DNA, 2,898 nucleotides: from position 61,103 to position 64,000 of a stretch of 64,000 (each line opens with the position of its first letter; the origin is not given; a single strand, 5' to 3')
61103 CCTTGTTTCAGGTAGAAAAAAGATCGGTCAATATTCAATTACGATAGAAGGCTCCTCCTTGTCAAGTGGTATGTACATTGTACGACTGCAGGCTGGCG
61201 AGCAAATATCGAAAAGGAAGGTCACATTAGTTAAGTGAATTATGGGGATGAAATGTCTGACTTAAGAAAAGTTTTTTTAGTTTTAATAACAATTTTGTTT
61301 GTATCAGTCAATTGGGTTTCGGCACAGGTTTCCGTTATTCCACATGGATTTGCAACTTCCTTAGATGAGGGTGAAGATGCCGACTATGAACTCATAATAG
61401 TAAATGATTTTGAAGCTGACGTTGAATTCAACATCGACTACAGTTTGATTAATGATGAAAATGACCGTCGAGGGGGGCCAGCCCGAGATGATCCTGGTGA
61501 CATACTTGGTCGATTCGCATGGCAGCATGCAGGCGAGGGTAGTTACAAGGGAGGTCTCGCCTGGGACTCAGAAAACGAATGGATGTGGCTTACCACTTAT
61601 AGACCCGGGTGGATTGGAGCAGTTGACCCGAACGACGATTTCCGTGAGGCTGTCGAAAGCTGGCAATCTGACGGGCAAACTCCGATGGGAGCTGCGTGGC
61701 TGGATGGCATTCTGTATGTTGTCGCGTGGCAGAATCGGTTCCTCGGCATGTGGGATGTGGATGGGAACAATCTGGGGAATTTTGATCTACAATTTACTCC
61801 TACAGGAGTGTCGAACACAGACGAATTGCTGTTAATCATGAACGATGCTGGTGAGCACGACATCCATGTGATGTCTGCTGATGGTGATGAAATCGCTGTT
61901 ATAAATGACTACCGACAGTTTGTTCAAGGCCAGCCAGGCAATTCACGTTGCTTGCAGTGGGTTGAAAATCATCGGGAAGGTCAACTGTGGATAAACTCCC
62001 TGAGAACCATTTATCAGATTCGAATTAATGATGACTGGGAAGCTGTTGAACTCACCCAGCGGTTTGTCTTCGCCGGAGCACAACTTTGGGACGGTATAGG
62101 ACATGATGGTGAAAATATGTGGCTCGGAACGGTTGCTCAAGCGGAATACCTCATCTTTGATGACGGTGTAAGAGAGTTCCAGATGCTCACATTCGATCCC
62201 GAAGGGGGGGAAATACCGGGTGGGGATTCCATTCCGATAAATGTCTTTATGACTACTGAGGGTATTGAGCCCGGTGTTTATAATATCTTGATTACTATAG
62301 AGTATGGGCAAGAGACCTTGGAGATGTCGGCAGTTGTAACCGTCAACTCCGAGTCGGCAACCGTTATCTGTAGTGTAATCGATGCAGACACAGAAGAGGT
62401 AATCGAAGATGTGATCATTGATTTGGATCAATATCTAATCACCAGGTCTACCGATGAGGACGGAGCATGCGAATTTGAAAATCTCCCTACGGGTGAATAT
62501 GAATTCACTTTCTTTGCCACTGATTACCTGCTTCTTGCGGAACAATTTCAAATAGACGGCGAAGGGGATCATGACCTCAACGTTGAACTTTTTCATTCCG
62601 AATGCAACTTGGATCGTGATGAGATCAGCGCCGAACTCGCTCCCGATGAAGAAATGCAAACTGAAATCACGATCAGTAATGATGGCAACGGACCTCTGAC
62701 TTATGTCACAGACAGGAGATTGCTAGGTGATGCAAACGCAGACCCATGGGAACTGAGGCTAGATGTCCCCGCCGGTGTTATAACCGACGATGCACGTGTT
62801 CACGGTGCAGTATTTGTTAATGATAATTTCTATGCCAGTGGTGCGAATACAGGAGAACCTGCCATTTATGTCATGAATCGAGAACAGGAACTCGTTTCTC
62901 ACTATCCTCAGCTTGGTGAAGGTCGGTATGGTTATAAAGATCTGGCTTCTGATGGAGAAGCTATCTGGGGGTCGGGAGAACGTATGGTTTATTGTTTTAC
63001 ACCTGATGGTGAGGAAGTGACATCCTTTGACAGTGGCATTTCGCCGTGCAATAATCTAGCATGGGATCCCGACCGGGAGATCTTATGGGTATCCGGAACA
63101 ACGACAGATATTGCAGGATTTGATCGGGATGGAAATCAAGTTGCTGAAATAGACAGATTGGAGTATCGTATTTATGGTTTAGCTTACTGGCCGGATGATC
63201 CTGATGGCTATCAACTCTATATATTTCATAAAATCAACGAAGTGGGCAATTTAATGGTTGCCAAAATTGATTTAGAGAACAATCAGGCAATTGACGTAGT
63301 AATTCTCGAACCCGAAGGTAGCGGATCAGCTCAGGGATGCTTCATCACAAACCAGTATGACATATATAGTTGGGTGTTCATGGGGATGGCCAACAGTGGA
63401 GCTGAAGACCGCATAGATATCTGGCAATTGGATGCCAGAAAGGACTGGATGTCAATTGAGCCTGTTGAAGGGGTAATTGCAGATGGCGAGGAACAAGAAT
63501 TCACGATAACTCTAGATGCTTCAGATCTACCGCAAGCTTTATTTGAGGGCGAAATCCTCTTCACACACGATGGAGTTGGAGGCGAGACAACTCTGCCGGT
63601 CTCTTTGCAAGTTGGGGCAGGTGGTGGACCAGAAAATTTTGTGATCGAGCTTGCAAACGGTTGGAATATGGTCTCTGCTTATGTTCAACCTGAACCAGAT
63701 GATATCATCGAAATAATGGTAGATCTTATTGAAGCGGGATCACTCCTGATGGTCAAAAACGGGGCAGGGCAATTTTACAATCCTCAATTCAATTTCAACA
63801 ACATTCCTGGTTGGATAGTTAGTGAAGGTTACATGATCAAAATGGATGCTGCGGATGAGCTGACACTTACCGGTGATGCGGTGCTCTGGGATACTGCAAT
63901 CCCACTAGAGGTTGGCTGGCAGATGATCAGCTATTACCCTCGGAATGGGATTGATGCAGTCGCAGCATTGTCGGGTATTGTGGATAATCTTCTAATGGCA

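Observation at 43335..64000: Six-gene tandem array (plus two inverted copies at 2.1-9.7 kb) of 'variable head / constant stalk' T9SS surface proteins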

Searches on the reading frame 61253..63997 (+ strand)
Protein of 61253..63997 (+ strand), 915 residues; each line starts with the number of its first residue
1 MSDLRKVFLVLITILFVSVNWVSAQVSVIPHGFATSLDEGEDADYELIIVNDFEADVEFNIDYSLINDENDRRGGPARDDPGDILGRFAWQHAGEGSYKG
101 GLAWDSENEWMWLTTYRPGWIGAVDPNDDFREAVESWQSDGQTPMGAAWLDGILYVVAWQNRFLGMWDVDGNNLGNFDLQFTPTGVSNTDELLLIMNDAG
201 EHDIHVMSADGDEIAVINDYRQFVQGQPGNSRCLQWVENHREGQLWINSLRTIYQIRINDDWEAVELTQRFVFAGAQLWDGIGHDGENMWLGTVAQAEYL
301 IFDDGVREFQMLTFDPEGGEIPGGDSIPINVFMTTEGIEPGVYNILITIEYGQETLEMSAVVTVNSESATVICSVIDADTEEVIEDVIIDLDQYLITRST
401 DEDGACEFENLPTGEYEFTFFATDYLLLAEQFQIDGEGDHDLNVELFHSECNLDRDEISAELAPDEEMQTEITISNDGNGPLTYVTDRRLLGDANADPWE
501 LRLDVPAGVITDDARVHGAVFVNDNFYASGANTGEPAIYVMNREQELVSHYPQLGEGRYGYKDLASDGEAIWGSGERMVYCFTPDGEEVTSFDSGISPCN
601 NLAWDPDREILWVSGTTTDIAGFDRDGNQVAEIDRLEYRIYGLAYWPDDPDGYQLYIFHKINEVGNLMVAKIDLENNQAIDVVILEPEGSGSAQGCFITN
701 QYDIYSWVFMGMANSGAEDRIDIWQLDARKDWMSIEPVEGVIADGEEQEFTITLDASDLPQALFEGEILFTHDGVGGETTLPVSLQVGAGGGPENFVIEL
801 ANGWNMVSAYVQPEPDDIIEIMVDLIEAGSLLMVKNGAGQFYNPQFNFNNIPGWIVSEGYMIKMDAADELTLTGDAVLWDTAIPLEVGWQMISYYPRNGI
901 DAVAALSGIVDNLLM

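Call 4: search_protein_families(library=pfam, proteins=[window:61253-63997:+], max_evalue=0.01)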
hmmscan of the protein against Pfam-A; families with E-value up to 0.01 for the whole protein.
window:61253-63997:+ (915 aa): 6 families
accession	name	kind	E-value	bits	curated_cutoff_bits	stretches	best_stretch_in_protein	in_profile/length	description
PF13715.12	CarbopepD_reg_2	-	0.00026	21.4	32.2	1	375-454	5-84/88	CarboxypepD_reg-like domain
PF13620.12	CarboxypepD_reg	-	0.001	19.8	32.3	1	374-446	5-81/82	Carboxypeptidase regulatory-like domain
PF17210.9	SdrD_B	-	0.0014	19.2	29.7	1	379-431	19-76/112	SdrD B-like domain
PF22544.2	HYDIN_VesB_CFA65-like_Ig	-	0.0023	18.6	25.5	0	730-781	46-95/100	HYDIN/CFA65/VesB-like, Ig-like domain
PF21310.3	OCRL-like_ASH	-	0.0034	17.9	27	0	729-754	45-70/109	Inositol polyphosphate 5-phosphatase OCRL-like, ASH domain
PF17802.7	SpaA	-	0.0075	16.8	23.1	0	376-425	8-65/91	Prealbumin-like fold domain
